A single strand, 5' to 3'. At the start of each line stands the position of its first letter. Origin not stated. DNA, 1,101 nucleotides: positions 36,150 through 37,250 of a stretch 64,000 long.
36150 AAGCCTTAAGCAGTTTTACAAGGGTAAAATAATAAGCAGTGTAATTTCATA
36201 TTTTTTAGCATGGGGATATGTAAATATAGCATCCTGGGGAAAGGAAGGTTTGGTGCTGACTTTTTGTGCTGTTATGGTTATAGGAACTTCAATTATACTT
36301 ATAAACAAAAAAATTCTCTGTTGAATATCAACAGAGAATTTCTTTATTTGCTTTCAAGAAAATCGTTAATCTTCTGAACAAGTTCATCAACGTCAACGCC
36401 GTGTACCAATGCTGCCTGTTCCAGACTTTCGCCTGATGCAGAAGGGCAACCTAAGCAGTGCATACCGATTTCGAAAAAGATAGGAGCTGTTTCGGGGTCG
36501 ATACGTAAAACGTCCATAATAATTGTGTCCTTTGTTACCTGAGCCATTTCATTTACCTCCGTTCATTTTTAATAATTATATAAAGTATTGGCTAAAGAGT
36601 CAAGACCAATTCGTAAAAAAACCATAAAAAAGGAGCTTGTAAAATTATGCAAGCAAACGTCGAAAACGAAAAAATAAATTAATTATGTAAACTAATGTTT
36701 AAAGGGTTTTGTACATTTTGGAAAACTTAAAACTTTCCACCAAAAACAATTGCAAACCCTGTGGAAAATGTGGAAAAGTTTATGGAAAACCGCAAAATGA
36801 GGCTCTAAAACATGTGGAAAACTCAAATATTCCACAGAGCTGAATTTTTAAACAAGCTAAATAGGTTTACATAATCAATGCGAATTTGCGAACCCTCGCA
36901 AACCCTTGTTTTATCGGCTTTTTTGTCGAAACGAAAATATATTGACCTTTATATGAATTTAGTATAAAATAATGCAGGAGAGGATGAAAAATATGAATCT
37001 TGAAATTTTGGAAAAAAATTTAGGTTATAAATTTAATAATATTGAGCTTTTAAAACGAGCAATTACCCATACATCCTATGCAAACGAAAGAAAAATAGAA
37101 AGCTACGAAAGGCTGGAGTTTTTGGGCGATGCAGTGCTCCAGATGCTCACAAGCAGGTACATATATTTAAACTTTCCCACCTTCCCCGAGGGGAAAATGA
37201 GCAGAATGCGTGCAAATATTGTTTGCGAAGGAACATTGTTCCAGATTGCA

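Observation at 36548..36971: A ~420-bp gene-free region upstream of rnc holds an array of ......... motifs and a terminator-like hairpin, suggesting an sRNA or regulator-binding array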

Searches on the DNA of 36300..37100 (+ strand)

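Call 16: search_rna_families(source=window, start=36300, end=37100, threshold=evalue, max_evalue=10)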
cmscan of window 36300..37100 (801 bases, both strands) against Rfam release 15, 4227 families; matches with E-value up to 10: 16.
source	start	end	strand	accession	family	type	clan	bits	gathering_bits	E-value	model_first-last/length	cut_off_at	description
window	36300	36357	-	RF02445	SpR14_sRNA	Gene; sRNA;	-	24.3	50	0.73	1-69/80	3'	Streptococcus sRNA SpR14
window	36300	36363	+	RF02445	SpR14_sRNA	Gene; sRNA;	-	23.9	50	0.88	1-80/80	no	Streptococcus sRNA SpR14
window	36301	36355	+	RF04343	Plastid-psbA-2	Cis-reg;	CL00153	21.7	55.8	0.2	1-60/60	no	Plastid-psbA-2 3UTR RNA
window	36310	36422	-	RF02453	ncr952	Gene; sRNA;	-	19.9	100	0.053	1-143/143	no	Bacillus sRNA ncr952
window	36301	36347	-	RF04343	Plastid-psbA-2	Cis-reg;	CL00153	19.5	55.8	0.74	1-60/60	no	Plastid-psbA-2 3UTR RNA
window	36303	36349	-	RF03585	mir-3938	Gene; miRNA;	-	18.6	94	0.76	1-88/88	no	mir-3938 microRNA precursor family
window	36704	36759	-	RF00680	mir-224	Gene; miRNA;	-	18.1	70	1.4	1-81/81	no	mir-224 microRNA precursor family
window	36310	36344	-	RF00704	MIR397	Gene; miRNA;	-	17.5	55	3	1-117/117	no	MIR397 microRNA precursor family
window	36312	36399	-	RF00335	snoZ13_snr52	Gene; snRNA; snoRNA; CD-box;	-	16.9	47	5.3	1-101/101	no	Small nucleolar RNA Z13/snr52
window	36300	36345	+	RF02618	SSRC34_2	Gene; sRNA;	-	16.7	48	7.1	79-125/125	5'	Streptococcus sRNA 34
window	36310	36342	+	RF03208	mir-1781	Gene; miRNA;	-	15.8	68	6.7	1-86/86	no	mir-1781 microRNA precursor family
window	36974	37003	+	RF00323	snoR79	Gene; snRNA; snoRNA; CD-box;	-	15.3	80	6.1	1-65/65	no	Small nucleolar RNA R79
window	36307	36345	-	RF03208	mir-1781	Gene; miRNA;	-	15.3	68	8.7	1-86/86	no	mir-1781 microRNA precursor family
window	36977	36999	+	RF01306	sR52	Gene; snRNA; snoRNA; CD-box;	-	15.1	50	1.7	1-60/60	no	Small nucleolar RNA sR52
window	36753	36850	-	RF02508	Atu_Ti4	Gene; sRNA;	-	15.1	40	4.4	1-107/107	no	Rhizobiales sRNA Atu_Ti4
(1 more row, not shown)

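Call 45: search_dna_similar(query=window:36672-36885:+, collection=plasmids, mode=distant, max_evalue=1, max_rows=15)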
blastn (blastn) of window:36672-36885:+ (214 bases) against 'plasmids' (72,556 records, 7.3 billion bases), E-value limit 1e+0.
Records with a match: 2; places in all: 2; records where one place covers at least 80% of the query: 0.
Best place of each record, by identity: 80-90% 2.
By first word of the organism name: Persicobacter 1; Acinetobacter 1.
By predicted mobility (MOB-suite, as given by PLSDB): non-mobilizable 1; conjugative 1.
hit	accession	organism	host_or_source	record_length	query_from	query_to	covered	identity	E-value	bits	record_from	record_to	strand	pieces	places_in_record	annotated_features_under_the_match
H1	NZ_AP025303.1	Persicobacter psychrovividus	-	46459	105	142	18%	84.2%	2e-1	43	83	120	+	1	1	none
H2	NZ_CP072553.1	Acinetobacter lwoffii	chickens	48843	69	100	15%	87.5%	6e-1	41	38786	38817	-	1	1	hypothetical protein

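Call 46: search_dna_similar(query=window:36672-36885:+, collection=phages, mode=distant, max_evalue=1, max_rows=15)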
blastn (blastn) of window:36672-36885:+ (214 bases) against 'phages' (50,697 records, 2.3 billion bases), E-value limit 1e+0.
Records with a match: 7; places in all: 7; records where one place covers at least 80% of the query: 0.
Best place of each record, by identity: >=99% 1; 90-95% 1; 60-80% 5.
By first word of the organism name: Lactococcus 5; Bacteriophage 1; Microviridae 1.
By host as written in the record: - 4; Lactococcus lactis 3.
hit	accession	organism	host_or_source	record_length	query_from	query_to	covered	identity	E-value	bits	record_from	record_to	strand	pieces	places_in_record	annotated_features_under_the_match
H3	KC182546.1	Lactococcus phage jm2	-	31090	100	156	27%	75.9%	7e-1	39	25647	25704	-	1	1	hypothetical protein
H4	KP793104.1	Lactococcus phage 936 group phage PhiB1127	Lactococcus lactis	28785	100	156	27%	75.9%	7e-1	39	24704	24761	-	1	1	hypothetical protein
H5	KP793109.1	Lactococcus phage 936 group phage PhiC0139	Lactococcus lactis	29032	100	156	27%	75.9%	7e-1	39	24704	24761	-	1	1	hypothetical protein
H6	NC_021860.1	Lactococcus phage jm2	-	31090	100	156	27%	75.9%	7e-1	39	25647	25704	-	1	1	hypothetical protein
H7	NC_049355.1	Lactococcus phage 936 group phage PhiB1127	Lactococcus lactis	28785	100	156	27%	75.9%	7e-1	39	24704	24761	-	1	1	hypothetical protein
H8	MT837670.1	Bacteriophage sp.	human fecal samples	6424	80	110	14%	90.6%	2e-1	42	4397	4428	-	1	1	record has no annotation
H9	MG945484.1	Microviridae sp.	pig feces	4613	88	108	10%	100.0%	7e-1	39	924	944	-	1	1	none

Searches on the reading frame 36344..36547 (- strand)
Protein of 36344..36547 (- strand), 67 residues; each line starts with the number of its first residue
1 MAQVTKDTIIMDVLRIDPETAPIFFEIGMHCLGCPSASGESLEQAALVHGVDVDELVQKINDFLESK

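Call 8: search_protein_families(library=pfam, proteins=[window:36344-36547:-])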
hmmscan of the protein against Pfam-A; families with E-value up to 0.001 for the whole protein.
window:36344-36547:- (67 aa): 1 family
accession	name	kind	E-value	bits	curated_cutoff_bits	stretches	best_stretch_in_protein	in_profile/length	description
PF08984.16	DUF1858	-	2.9e-23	82.2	32.2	1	5-57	2-59/59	Domain of unknown function (DUF1858)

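Call 62: find_homologous_proteins(query=window:36344-36544:-, max_evalue=1e-10)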
Query window:36344-36544:- (66 aa): 1894 proteins with E <= 1e-10 among 1909 candidates; the best 120 are listed.
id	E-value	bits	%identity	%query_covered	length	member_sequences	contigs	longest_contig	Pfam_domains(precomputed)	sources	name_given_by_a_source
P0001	7.4e-36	138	100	100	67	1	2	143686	PF08984.17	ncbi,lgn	-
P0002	5.5e-35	135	98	100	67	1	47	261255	PF08984.17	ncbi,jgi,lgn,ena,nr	ncbi:MAG: DUF1858 domain-containing protein [Clostridia bacterium]|jgi:hybrid cluster-associated red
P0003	2.1e-34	133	97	100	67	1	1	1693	PF08984.17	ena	-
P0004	2.9e-34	133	97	100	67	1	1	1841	PF08984.17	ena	-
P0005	3.7e-34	132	97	100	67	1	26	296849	PF08984.17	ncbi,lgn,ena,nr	ncbi:MAG: DUF1858 domain-containing protein [Clostridia bacterium]|nr:DUF1858 domain-containing prot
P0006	5.0e-34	132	97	100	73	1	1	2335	PF08984.17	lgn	-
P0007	5.6e-34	132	97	100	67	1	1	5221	PF08984.17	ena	-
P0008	1.6e-33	130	94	100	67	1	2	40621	PF08984.17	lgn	-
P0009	2.1e-33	130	94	100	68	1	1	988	PF08984.17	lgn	-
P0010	2.2e-33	130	94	100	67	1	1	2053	PF08984.17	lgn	-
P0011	2.8e-33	130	95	100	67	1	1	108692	PF08984.17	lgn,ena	-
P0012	3.1e-33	130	95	100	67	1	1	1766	PF08984.17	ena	-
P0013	5.7e-33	129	94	100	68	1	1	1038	PF08984.17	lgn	-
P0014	6.1e-33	129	94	100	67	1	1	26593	PF08984.17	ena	-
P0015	6.4e-33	129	94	100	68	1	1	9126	PF08984.17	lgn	-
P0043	1.8e-29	118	85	100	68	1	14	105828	PF08984.17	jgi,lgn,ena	-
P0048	3.3e-29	117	80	100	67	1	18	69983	PF08984.17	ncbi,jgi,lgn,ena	jgi:hybrid cluster-associated redox disulfide protein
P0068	9.5e-29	115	82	100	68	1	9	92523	PF08984.17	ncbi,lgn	-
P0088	2.5e-28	114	80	100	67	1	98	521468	PF08984.17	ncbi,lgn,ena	-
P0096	3.6e-28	114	79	100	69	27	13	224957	PF08984.17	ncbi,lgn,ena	-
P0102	4.9e-28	113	80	100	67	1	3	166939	PF08984.17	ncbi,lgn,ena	-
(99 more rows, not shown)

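Call 63: find_encoding_contigs(protein=P0005, flank=4000, max_places=4)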
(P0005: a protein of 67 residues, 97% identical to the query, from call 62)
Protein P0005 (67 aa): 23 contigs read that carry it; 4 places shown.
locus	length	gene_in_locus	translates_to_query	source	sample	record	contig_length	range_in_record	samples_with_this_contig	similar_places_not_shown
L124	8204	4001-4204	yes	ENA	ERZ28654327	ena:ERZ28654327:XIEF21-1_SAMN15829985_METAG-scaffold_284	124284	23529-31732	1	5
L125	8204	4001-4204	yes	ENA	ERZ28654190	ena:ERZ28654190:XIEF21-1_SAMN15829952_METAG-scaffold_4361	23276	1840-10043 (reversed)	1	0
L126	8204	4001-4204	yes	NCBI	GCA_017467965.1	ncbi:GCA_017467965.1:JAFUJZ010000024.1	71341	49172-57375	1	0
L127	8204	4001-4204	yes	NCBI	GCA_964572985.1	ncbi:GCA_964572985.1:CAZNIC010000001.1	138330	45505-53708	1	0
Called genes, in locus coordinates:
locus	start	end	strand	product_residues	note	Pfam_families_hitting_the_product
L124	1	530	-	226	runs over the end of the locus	PF22935:RM44_endonuclase (weak), PF14622:Ribonucleas_3_3, PF00636:Ribonuclease_3, PF00035:dsrm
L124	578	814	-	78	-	-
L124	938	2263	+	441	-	PF00815:Histidinol_dh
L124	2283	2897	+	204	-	PF00475:IGPD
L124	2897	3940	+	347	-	PF00702:Hydrolase (faint), PF13419:HAD_2 (weak), PF13242:Hydrolase_like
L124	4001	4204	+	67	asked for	PF08984:DUF1858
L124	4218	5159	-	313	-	PF07670:Gate (weak)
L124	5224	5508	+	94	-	PF07873:YabP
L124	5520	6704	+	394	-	PF06898:YqfD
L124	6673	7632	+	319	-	PF01695:IstB_IS21 (weak), PF02562:PhoH, PF13604:AAA_30 (weak), PF13245:AAA_19 (weak)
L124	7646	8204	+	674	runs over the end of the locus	PF07697:7TMR-HDED, PF07698:7TM-7TMR_HD, PF01966:HD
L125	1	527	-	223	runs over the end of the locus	PF22935:RM44_endonuclase (weak), PF14622:Ribonucleas_3_3, PF00636:Ribonuclease_3, PF00035:dsrm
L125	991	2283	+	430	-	PF00815:Histidinol_dh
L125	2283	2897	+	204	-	PF00475:IGPD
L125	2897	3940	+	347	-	PF13419:HAD_2, PF00702:Hydrolase (weak), PF13242:Hydrolase_like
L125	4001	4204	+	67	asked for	PF08984:DUF1858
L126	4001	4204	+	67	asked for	PF08984:DUF1858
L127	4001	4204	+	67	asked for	PF08984:DUF1858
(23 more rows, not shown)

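Call 64: find_encoding_contigs(protein=P0002, flank=4000, max_places=4)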
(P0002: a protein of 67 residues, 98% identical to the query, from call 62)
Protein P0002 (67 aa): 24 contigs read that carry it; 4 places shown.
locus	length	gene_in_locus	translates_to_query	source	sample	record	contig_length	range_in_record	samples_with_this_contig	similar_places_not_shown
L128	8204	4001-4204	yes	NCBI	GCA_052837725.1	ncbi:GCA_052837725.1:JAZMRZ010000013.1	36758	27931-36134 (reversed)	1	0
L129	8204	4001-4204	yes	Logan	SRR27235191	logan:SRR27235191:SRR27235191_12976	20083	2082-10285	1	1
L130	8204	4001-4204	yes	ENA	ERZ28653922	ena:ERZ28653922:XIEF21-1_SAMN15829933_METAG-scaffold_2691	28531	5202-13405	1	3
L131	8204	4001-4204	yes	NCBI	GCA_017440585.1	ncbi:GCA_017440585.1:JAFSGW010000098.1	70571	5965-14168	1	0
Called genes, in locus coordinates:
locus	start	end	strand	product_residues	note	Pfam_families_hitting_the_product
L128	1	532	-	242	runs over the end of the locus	PF14622:Ribonucleas_3_3, PF00636:Ribonuclease_3, PF00035:dsrm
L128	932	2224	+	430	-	PF00815:Histidinol_dh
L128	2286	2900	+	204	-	PF00475:IGPD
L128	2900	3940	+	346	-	PF00702:Hydrolase (faint), PF13419:HAD_2 (faint), PF13242:Hydrolase_like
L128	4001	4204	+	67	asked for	PF08984:DUF1858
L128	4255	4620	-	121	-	-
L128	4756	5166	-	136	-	-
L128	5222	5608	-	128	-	PF10825:DUF2752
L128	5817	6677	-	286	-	PF07670:Gate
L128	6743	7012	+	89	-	PF07873:YabP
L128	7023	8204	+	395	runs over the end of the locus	PF06898:YqfD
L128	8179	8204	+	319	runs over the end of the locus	PF01695:IstB_IS21 (weak), PF02562:PhoH, PF13604:AAA_30 (weak), PF13245:AAA_19 (weak)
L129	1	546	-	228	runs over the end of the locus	PF22935:RM44_endonuclase (faint), PF14622:Ribonucleas_3_3, PF00636:Ribonuclease_3, PF00035:dsrm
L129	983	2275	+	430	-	PF00815:Histidinol_dh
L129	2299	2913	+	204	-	PF00475:IGPD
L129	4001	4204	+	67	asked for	PF08984:DUF1858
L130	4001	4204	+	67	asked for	PF08984:DUF1858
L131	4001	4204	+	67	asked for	PF08984:DUF1858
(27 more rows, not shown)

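Call 65: find_encoding_contigs(protein=P0088, flank=3000, max_places=3)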
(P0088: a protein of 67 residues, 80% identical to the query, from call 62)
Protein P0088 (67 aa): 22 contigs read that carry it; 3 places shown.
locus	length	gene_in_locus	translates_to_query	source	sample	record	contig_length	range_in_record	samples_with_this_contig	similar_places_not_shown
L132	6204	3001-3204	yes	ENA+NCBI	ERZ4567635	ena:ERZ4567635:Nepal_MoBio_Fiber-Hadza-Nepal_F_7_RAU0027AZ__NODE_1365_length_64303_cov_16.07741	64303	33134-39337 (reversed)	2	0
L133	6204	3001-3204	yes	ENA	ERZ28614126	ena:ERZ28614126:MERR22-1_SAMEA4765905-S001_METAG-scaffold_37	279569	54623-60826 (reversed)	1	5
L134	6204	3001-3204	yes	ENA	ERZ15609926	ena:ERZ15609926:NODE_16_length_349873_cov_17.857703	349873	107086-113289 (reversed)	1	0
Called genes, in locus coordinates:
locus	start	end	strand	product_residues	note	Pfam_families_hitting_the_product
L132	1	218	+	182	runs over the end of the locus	-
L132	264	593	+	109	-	-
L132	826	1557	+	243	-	-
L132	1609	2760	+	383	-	PF00768:Peptidase_S11, PF13354:Beta-lactamase2, PF07943:PBP5_C (weak)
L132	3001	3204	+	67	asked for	PF08984:DUF1858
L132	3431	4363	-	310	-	PF04204:HTS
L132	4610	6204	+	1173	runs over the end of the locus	PF01855:POR_N, PF17147:PFOR_II, PF01558:POR, PF10371:EKR, PF00037:Fer4 (weak), PF12837:Fer4_6 (weak), PF12838:Fer4_7, PF02775:TPP_enzyme_C, +6 more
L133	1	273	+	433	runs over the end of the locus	PF00768:Peptidase_S11, PF07943:PBP5_C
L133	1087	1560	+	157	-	-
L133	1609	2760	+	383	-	PF00768:Peptidase_S11, PF13354:Beta-lactamase2, PF07943:PBP5_C (weak)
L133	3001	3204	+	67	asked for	PF08984:DUF1858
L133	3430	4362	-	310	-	PF04204:HTS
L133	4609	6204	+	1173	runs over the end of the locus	PF01855:POR_N, PF17147:PFOR_II, PF01558:POR, PF10371:EKR, PF00037:Fer4 (weak), PF12837:Fer4_6 (weak), PF12838:Fer4_7, PF02775:TPP_enzyme_C, +6 more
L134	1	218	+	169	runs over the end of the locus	-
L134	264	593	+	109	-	-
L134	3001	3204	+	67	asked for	PF08984:DUF1858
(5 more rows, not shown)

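Call 66: find_encoding_contigs(protein=P0096, flank=3000, max_places=3)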
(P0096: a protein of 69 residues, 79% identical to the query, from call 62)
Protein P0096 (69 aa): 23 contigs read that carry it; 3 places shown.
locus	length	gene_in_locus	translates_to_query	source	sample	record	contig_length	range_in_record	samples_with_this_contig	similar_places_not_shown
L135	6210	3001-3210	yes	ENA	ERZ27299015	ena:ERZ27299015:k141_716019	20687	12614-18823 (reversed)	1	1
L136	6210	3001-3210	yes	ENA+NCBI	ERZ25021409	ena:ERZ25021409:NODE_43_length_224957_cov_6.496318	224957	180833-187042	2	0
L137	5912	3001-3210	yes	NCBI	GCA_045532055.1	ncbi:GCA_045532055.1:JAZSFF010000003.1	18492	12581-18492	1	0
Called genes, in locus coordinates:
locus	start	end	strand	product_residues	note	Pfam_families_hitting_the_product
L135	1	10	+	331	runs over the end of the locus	PF01515:PTA_PTB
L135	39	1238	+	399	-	PF00871:Acetate_kinase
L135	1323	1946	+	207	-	PF04542:Sigma70_r2, PF08281:Sigma70_r4_2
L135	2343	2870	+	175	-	PF05683:Fumerase_C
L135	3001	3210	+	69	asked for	PF08984:DUF1858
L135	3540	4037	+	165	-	PF02620:YceD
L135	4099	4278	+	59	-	PF01783:Ribosomal_L32p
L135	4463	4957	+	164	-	PF12836:HHH_3, PF00633:HHH (weak), PF03934:T2SSK (weak)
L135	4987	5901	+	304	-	PF04854:DUF624 (weak)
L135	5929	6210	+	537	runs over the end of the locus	PF00501:AMP-binding, PF23562:AMP-binding_C_3 (weak)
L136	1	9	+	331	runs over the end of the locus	PF01515:PTA_PTB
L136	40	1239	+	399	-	PF00871:Acetate_kinase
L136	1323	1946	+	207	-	PF04542:Sigma70_r2, PF08281:Sigma70_r4_2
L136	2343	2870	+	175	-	PF05683:Fumerase_C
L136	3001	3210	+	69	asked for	PF08984:DUF1858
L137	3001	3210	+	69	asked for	PF08984:DUF1858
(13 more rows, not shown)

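Call 67: find_encoding_contigs(protein=P0043, flank=3000, max_places=3)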
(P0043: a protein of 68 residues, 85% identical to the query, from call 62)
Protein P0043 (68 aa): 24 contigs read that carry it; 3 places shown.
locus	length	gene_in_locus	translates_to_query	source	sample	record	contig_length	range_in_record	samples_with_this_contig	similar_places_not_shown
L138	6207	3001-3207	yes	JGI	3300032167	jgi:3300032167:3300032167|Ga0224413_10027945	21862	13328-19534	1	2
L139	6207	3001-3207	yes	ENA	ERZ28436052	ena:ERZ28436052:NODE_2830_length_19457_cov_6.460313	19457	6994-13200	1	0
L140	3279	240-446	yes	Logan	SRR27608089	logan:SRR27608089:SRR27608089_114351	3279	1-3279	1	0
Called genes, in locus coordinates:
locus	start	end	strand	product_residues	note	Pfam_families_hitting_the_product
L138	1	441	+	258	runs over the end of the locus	PF07883:Cupin_2 (weak), PF12833:HTH_18, PF00165:HTH_AraC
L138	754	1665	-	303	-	PF25084:LbH_EIF2B (faint), PF00132:Hexapep (faint)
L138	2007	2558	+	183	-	PF13302:Acetyltransf_3, PF13420:Acetyltransf_4, PF00583:Acetyltransf_1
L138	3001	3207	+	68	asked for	PF08984:DUF1858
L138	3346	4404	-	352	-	PF00768:Peptidase_S11, PF13354:Beta-lactamase2, PF07943:PBP5_C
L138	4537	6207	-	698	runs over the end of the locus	PF03030:H_PPase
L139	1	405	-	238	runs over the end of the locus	-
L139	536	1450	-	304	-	PF25084:LbH_EIF2B (faint), PF00132:Hexapep (faint)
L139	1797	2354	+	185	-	PF13302:Acetyltransf_3, PF13420:Acetyltransf_4, PF00583:Acetyltransf_1 (weak)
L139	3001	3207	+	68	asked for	PF08984:DUF1858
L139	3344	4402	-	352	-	PF00768:Peptidase_S11, PF13354:Beta-lactamase2, PF07943:PBP5_C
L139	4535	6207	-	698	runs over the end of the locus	PF03030:H_PPase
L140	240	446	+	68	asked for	PF08984:DUF1858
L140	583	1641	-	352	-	PF00768:Peptidase_S11, PF13354:Beta-lactamase2, PF07943:PBP5_C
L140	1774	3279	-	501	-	?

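Call 73: find_encoding_contigs(protein=P0048, flank=3000, max_places=2)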
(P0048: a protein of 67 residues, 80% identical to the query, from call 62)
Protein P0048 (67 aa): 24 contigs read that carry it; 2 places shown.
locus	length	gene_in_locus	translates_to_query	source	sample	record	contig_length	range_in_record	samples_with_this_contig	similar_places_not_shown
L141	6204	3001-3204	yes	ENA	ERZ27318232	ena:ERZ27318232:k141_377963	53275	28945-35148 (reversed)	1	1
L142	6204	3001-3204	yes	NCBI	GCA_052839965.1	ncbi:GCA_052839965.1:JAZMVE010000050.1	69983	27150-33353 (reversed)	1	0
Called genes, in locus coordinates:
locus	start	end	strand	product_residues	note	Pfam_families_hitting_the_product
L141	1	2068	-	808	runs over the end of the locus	PF07833:Cu_amine_oxidN1 (faint)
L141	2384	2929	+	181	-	PF05683:Fumerase_C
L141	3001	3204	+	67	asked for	PF08984:DUF1858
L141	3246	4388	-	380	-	PF00768:Peptidase_S11, PF13354:Beta-lactamase2, PF07943:PBP5_C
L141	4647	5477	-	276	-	PF10609:ParA, PF01656:CbiA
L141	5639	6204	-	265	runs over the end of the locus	PF00702:Hydrolase (faint), PF05116:S6PP (faint), PF08282:Hydrolase_3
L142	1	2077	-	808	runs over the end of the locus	PF07833:Cu_amine_oxidN1 (faint)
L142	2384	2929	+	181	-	PF05683:Fumerase_C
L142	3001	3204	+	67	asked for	PF08984:DUF1858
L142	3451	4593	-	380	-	PF00768:Peptidase_S11, PF13354:Beta-lactamase2, PF07943:PBP5_C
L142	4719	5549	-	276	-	PF10609:ParA, PF13614:AAA_31 (faint), PF01656:CbiA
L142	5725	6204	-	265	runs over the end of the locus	PF00702:Hydrolase (faint), PF05116:S6PP (faint), PF08282:Hydrolase_3, PF13419:HAD_2 (faint)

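Call 74: find_encoding_contigs(protein=P0102, flank=3000, max_places=2)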
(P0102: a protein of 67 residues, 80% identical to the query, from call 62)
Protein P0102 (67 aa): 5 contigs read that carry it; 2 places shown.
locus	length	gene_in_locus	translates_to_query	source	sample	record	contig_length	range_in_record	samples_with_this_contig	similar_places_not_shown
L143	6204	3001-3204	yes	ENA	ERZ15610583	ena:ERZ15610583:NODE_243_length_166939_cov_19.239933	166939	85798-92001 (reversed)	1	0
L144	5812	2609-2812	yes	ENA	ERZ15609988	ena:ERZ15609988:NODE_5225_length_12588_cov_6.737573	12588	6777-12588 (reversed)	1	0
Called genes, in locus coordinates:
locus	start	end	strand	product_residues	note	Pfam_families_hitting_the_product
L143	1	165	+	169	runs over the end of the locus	-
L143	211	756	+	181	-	-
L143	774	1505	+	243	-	-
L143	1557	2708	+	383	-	PF00144:Beta-lactamase (faint), PF00768:Peptidase_S11, PF13354:Beta-lactamase2, PF07943:PBP5_C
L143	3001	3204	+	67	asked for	PF08984:DUF1858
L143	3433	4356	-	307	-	PF04204:HTS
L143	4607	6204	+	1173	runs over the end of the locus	PF01855:POR_N, PF17147:PFOR_II, PF01558:POR, PF10371:EKR, PF00037:Fer4 (weak), PF12837:Fer4_6 (weak), PF12838:Fer4_7, PF02775:TPP_enzyme_C, +6 more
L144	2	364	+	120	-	?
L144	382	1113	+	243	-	-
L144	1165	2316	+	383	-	PF00144:Beta-lactamase (faint), PF00768:Peptidase_S11, PF13354:Beta-lactamase2, PF07943:PBP5_C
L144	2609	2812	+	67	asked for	PF08984:DUF1858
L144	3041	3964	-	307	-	PF04204:HTS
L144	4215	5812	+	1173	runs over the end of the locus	PF01855:POR_N, PF17147:PFOR_II, PF01558:POR, PF10371:EKR, PF00037:Fer4 (weak), PF12837:Fer4_6 (weak), PF12838:Fer4_7, PF02775:TPP_enzyme_C, +6 more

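Call 75: find_encoding_contigs(protein=P0068, flank=3000, max_places=2)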
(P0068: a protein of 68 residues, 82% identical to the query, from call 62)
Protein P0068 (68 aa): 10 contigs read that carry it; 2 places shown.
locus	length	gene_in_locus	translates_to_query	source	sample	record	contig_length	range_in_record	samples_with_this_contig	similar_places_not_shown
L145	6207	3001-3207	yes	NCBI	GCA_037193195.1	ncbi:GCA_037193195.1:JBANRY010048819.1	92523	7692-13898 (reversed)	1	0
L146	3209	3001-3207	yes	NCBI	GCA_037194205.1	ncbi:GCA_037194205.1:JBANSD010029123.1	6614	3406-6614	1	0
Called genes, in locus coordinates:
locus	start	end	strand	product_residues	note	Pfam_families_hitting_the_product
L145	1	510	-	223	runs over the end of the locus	PF22935:RM44_endonuclase (weak), PF14622:Ribonucleas_3_3, PF00636:Ribonuclease_3, PF00035:dsrm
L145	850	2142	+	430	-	PF00815:Histidinol_dh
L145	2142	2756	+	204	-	PF00475:IGPD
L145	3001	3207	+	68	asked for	PF08984:DUF1858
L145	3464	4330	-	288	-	-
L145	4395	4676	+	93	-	PF07873:YabP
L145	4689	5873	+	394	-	PF06898:YqfD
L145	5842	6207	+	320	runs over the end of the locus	PF01695:IstB_IS21 (weak), PF02562:PhoH, PF13604:AAA_30 (weak), PF13245:AAA_19 (weak)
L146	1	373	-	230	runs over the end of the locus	PF22935:RM44_endonuclase (weak), PF14622:Ribonucleas_3_3, PF00636:Ribonuclease_3, PF00035:dsrm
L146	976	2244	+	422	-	PF00815:Histidinol_dh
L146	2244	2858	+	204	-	PF00475:IGPD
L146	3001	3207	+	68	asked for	PF08984:DUF1858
